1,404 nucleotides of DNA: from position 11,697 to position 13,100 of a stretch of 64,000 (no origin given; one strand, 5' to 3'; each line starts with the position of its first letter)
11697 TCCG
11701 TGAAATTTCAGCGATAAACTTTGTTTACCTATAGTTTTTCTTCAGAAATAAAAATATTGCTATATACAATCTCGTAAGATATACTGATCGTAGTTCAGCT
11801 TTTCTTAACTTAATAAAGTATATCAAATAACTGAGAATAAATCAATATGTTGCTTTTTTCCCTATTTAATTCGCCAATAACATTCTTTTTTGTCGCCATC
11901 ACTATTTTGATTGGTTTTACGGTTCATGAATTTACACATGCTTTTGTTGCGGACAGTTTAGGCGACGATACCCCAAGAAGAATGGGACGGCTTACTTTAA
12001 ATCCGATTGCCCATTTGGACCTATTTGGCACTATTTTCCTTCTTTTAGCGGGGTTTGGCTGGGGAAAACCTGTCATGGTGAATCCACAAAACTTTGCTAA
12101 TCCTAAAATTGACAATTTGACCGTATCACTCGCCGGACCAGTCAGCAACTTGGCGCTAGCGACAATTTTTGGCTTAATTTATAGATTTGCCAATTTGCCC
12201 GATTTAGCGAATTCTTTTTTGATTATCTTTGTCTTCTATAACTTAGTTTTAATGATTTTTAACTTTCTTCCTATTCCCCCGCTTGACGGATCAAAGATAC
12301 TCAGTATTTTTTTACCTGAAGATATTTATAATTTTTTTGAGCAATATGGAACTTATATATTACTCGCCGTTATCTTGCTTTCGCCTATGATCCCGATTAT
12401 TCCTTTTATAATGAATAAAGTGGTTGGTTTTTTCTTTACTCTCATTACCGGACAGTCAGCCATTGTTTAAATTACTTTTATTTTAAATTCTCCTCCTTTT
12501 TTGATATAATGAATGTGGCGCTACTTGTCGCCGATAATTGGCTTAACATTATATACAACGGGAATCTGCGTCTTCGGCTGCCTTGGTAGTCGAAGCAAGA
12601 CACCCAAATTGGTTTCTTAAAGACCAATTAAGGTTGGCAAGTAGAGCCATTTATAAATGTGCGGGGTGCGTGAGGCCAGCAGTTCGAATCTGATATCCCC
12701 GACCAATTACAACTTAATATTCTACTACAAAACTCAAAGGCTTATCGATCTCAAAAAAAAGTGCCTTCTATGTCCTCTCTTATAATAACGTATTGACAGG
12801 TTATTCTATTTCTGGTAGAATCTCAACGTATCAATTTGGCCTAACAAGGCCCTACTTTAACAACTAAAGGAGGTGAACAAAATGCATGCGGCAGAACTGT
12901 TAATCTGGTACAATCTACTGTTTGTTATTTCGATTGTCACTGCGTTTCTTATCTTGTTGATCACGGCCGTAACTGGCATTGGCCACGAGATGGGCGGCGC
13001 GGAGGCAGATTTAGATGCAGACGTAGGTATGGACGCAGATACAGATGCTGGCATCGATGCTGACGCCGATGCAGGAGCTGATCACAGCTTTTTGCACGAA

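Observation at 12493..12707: tRNA 3'-half-like minihelix (T-arm-acceptor-A-CCA) with no 5' half, at the upstream edge of the GC-rich NfeD-flotillin patch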

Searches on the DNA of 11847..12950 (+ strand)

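Call 4: search_rna_families(source=window, start=12350, end=12950, threshold=evalue, max_evalue=10, show_alignments=5)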
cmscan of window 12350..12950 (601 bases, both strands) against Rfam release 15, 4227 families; matches with E-value up to 10: 2.
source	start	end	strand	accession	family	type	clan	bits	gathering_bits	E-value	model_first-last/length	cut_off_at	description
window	12714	12793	+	RF01504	Afu_254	Gene; sRNA;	-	15.6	60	6.5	1-158/158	no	A. fumigatus sRNA Afu_254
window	12799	12851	+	RF00586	SNORA12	Gene; snRNA; snoRNA; HACA-box;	-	12.6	45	7.2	7-60/148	no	Small nucleolar RNA SNORA12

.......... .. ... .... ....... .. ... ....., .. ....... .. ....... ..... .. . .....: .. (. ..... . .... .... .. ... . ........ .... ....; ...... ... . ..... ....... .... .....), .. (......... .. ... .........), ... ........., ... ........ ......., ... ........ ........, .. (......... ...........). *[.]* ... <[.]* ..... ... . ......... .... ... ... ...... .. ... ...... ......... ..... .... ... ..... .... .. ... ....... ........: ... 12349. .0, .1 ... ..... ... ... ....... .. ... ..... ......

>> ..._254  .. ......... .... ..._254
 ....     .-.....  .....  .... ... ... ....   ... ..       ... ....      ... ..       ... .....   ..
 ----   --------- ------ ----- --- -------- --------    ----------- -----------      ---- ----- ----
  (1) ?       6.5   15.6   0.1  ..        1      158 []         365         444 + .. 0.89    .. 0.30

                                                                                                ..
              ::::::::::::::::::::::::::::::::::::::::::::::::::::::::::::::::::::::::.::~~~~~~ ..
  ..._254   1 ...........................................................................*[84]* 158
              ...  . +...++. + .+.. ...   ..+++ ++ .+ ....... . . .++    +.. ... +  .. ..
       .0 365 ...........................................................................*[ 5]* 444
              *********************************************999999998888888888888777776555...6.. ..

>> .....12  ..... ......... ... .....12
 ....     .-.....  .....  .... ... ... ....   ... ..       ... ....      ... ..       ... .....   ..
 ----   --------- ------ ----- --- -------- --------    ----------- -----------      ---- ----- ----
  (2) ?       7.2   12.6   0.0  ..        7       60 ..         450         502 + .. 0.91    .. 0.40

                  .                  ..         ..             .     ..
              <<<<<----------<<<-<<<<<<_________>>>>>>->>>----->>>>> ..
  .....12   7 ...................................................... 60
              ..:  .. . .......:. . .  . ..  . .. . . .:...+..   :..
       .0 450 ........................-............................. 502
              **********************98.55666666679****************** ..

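Call 28: build_rna_model(alignment_id=A4)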
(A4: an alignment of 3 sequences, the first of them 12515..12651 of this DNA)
Model R1 built from alignment A4 (3 sequences, 142 columns); structure: RNAalifold consensus.
model positions 138; base pairs 44; branch points 2; effective number of sequences 0.88; information 0.589 bits per position. Calibrated on 0.2 Mb of random sequence (short: E-values are rough).
structure used (alignment columns):
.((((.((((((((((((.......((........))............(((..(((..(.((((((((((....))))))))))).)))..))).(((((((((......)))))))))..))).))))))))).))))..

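Call 30: search_with_rna_model(model_id=R1, sources=[window, L001, L002, L083, L084, L085, L086, L087, L088, L089, L090, L091, L092, L093, L094, L095, L096, L097, L098, L099, L100, L101, L102, L103, L104, L105, L106, L107, L108, L109, L110, L111, L112, L113, L114, L115, L116, L117, L118, L119, L120, L121, L122, L123, L124, L125, L126, L127, L128, L129, L130, L131, L132, L133, L134, L135, L136, L137, L138, L139, L140, L141, L142, L143, L144, L145, L146, L147, L148, L149, L150, L151, L152, L153, L154, L155, L156, L157, L158, L159, L160, L161, L162, L163, L164, L165, L166, L167, L003, L004, L016, L025, L043, L046, L073, L077, L009, L027, L036, L064], max_evalue=1, make_alignment=true)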
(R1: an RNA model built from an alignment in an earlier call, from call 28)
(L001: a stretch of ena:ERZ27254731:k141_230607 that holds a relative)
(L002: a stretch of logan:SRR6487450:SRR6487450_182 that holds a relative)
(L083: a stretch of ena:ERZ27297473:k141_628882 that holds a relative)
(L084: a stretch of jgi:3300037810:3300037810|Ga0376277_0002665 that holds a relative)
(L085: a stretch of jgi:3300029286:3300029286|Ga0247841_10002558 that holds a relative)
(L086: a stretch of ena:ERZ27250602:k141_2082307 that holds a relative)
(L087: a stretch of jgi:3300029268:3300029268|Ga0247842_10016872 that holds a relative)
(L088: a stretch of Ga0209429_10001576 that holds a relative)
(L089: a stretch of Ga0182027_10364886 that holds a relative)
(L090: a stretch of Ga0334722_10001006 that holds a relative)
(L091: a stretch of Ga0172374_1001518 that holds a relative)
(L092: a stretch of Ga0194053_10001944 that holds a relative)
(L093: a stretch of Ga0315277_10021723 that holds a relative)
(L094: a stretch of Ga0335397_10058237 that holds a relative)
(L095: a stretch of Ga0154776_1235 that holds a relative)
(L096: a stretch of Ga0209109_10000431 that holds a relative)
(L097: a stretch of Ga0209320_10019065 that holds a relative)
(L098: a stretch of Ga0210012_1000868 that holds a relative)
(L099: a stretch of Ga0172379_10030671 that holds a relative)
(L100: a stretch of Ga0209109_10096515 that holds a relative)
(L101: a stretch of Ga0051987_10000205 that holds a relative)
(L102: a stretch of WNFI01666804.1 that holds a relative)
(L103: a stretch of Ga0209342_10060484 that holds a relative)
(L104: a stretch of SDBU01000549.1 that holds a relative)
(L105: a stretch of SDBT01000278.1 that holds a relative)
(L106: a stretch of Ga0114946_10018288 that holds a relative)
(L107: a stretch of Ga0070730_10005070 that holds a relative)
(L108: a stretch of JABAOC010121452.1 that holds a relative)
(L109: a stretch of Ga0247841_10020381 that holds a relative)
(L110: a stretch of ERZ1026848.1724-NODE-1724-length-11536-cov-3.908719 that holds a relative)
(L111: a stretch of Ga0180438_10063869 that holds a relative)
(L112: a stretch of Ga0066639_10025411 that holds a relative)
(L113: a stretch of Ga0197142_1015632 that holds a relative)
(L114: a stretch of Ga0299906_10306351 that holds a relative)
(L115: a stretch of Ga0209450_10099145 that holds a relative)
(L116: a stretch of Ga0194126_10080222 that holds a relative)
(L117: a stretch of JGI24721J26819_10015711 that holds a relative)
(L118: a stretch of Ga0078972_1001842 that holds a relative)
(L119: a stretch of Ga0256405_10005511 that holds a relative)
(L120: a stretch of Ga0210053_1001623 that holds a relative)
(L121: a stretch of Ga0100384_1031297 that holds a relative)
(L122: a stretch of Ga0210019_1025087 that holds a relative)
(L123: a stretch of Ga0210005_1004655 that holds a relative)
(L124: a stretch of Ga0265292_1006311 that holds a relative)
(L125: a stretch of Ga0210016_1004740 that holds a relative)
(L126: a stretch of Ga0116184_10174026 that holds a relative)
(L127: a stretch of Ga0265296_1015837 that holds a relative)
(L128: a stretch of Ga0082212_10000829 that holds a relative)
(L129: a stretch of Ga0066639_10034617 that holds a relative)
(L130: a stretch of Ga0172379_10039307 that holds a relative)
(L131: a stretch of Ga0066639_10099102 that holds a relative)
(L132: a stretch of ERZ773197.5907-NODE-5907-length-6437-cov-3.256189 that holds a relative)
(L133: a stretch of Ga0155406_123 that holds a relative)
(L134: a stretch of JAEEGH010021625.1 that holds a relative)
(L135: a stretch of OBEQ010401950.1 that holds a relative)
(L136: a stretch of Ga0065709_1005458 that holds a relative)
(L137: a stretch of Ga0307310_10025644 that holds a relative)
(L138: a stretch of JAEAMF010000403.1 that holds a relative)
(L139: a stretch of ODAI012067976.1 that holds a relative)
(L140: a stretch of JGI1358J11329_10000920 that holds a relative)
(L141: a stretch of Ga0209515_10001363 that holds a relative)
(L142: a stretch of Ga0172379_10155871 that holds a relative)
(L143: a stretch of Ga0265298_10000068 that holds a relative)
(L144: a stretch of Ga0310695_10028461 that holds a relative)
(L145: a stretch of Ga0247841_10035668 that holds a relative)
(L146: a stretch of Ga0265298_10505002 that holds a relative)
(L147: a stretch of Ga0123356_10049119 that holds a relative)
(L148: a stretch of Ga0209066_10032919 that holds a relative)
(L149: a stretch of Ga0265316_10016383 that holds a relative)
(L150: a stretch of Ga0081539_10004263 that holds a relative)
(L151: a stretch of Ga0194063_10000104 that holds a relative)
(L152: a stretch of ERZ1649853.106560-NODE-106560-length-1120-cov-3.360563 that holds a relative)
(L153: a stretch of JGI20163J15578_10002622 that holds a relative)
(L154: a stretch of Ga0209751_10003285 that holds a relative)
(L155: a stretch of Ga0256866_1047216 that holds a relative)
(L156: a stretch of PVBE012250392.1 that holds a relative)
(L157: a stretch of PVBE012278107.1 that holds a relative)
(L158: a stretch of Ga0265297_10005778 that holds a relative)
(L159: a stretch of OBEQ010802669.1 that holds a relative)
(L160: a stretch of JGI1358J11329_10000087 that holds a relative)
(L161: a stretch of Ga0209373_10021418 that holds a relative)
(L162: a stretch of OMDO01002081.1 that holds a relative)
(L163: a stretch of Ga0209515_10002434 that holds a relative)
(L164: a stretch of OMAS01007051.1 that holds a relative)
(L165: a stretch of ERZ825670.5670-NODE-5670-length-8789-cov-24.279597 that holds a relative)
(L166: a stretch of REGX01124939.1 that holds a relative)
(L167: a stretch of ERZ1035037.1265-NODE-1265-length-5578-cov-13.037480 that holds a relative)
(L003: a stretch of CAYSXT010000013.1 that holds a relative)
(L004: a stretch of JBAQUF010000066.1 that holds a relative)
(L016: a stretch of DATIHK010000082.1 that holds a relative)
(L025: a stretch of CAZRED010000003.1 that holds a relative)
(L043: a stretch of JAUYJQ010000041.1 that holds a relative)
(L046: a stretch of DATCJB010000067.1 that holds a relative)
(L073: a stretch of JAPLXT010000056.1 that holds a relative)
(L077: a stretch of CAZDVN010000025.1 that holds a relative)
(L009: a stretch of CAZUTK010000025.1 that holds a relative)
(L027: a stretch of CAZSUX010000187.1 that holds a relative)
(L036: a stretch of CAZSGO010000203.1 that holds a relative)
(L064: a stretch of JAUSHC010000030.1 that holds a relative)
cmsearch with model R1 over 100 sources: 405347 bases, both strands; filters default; matches with E-value up to 1: 23.
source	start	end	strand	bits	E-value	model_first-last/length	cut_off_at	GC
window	12515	12651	+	151.4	5.6e-33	1-138/138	no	0.45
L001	5669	5805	+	151.4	5.6e-33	1-138/138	no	0.45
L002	1040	1176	+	151.4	5.6e-33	1-138/138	no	0.45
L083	3750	3887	+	147.3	5.1e-32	1-138/138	no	0.38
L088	2162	2299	+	140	2.8e-30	1-138/138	no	0.39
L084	3681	3821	+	139.9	2.9e-30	1-138/138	no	0.43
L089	1454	1591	+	129.6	7.9e-28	1-138/138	no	0.43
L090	2165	2305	+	70.5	6.7e-14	1-138/138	no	0.42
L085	3653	3788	+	48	1.4e-08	1-138/138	no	0.43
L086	3537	3672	+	48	1.4e-08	1-138/138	no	0.43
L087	3524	3659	+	48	1.4e-08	1-138/138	no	0.43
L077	1890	2020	+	42.8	2.3e-07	1-138/138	no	0.34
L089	1453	1590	-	39.1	1.7e-06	1-138/138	no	0.43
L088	2161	2298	-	36.1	8.9e-06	1-138/138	no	0.4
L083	3749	3886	-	35.9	9.8e-06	1-138/138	no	0.39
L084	3680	3820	-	34.7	1.9e-05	1-138/138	no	0.43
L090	2164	2304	-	29.3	0.00035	1-138/138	no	0.42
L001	5668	5804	-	25.3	0.0032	1-138/138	no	0.45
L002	1039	1175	-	25.3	0.0032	1-138/138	no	0.45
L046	2100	2233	+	23.3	0.0094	1-138/138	no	0.4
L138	2143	2288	+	21.5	0.025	1-138/138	no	0.42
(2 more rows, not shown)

Alignment A5: 23 matches aligned to the model, 202 columns, each read 5' to 3' on its own strand. Consensus structure (alignment columns), stored with it:
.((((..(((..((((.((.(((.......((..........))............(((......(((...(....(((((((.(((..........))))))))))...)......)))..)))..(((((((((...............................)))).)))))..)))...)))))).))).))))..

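Call 36: search_rna_families(sources=[L077, L046, L088, L090, L138, L085], threshold=evalue, max_evalue=10)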
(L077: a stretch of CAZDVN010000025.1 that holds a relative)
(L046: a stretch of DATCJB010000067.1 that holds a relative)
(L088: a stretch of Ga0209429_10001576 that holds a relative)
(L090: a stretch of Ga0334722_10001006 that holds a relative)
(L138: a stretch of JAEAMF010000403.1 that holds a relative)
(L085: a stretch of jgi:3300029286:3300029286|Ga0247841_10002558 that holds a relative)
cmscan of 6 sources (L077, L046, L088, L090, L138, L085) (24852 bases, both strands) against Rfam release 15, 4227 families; matches with E-value up to 10: 26.
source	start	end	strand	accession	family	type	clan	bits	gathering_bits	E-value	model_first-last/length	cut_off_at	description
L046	2835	2906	+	RF00005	tRNA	Gene; tRNA;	CL00001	76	29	2.7e-15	1-71/71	no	tRNA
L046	2477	2548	+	RF00005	tRNA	Gene; tRNA;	CL00001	70.8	29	7.5e-14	1-71/71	no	tRNA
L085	389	460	-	RF00005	tRNA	Gene; tRNA;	CL00001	68.6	29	2.9e-13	1-71/71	no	tRNA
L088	2310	2383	+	RF00005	tRNA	Gene; tRNA;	CL00001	63.9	29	5.8e-12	1-71/71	no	tRNA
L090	2335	2406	+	RF00005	tRNA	Gene; tRNA;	CL00001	61.6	29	2.5e-11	1-71/71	no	tRNA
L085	3872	3945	+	RF00005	tRNA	Gene; tRNA;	CL00001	61.5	29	2.6e-11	1-71/71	no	tRNA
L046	2662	2746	+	RF00005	tRNA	Gene; tRNA;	CL00001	58.1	29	2.4e-10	1-71/71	no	tRNA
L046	3126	3196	+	RF00005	tRNA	Gene; tRNA;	CL00001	57.7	29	2.9e-10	1-71/71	no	tRNA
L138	2138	2293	+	RF00013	6S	Gene;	-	56.7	46.4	5.1e-09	1-187/187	no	6S / SsrS RNA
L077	2077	2147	-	RF00005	tRNA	Gene; tRNA;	CL00001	54.9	29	1.7e-09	1-71/71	no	tRNA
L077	2042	2151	-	RF02435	SpF41_sRNA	Gene; sRNA;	-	37.1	52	0.013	1-105/105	no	Streptococcus sRNA SpF41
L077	1948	2040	+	RF02713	MCS4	Gene; sRNA;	-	27.8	56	2.9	1-123/123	no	Mycoplasma sRNA MCS4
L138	2413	2482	+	RF01684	mascRNA-menRNA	Gene;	-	25.8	42.5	0.23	1-56/56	no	MALAT1-associated small cytoplasmic RNA/MEN beta RNA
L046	2084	2246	+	RF00013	6S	Gene;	-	25.6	46.4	0.13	1-187/187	no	6S / SsrS RNA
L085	315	375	-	RF03664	MIR6288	Gene; miRNA;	-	23.9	74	1.1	1-92/92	no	MIR6288 microRNA precursor family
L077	1094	1172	+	RF04056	mir-982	Gene; miRNA;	-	23.7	70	3.7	1-89/89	no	mir-982 microRNA precursor family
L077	2387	2484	-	RF02060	STnc410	Gene; sRNA;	-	23.2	50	0.36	1-158/158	no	Enterobacterial sRNA STnc410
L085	388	558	-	RF02956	DUF2693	Gene; sRNA;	-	22.9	81.3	1.3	1-165/165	no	DUF2693 RNA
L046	3251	3356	+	RF00114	S15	Cis-reg; leader;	CL00121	22.3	39.5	0.26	1-117/117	no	Ribosomal S15 leader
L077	1264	1336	+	RF00143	mir-6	Gene; miRNA;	CL00083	22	58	9.2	1-74/74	no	mir-6 microRNA precursor family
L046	2835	2907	-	RF04354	Plastid-ycf2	Cis-reg;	-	21.8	65.7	2.4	1-75/75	no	Plastid-ycf2 5UTR RNA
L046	2662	2747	-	RF04354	Plastid-ycf2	Cis-reg;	-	20.5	65.7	5.4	1-75/75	no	Plastid-ycf2 5UTR RNA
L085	5367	5406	+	RF01068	Guanidine-II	Cis-reg; riboswitch;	-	19.7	32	5.1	1-48/48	no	Guanidine-II riboswitch aptamer (mini-ykkC)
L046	2656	2856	+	RF02223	sX4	Gene; sRNA;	-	18.1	70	7.1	1-167/167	no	Proteobacterial sRNA sX4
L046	2576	2593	+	RF00023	tmRNA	Gene;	CL00001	13.7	47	0.08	346-363/374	no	transfer-messenger RNA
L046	2629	2646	+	RF00023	tmRNA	Gene;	CL00001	12.9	47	0.17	346-363/374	no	transfer-messenger RNA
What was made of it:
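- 12516..12649 (+): 6S RNA (ssrS) gene, about 133 nt, a compact divergent member of the family. L046 scores 25.6 bits (call 36).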

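Call 38: search_with_rna_model(model_id=R1, sources=[window, L083, L084, L085, L088, L089, L090, L077], max_evalue=1e-7, make_alignment=true)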
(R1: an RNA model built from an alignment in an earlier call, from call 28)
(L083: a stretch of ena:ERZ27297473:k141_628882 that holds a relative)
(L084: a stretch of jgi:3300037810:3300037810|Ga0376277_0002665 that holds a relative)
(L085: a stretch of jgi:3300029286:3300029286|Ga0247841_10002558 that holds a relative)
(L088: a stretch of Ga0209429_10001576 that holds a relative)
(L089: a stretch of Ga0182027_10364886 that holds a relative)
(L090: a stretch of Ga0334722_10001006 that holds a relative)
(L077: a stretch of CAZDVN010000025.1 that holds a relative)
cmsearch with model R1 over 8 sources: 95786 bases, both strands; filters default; matches with E-value up to 1e-7: 8.
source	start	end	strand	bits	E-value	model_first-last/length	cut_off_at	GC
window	12515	12651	+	151.4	1.3e-33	1-138/138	no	0.45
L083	3750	3887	+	147.3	1.2e-32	1-138/138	no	0.38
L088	2162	2299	+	140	6.6e-31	1-138/138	no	0.39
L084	3681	3821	+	139.9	6.8e-31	1-138/138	no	0.43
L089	1454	1591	+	129.6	1.9e-28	1-138/138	no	0.43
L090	2165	2305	+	70.5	1.6e-14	1-138/138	no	0.42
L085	3653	3788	+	48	3.3e-09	1-138/138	no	0.43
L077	1890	2020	+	42.8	5.4e-08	1-138/138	no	0.34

Alignment A6: 8 matches aligned to the model, 174 columns, each read 5' to 3' on its own strand. Consensus structure (alignment columns), stored with it:
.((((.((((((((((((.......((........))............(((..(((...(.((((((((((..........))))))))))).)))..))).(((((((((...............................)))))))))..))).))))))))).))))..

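Call 41: build_rna_model(alignment_id=A6)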
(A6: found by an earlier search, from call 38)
Model R2 built from alignment A6 (8 sequences, 174 columns); structure: stored with the alignment.
model positions 137; base pairs 44; branch points 2; effective number of sequences 1.68; information 0.59 bits per position. Calibrated on 0.2 Mb of random sequence (short: E-values are rough).
structure used (alignment columns):
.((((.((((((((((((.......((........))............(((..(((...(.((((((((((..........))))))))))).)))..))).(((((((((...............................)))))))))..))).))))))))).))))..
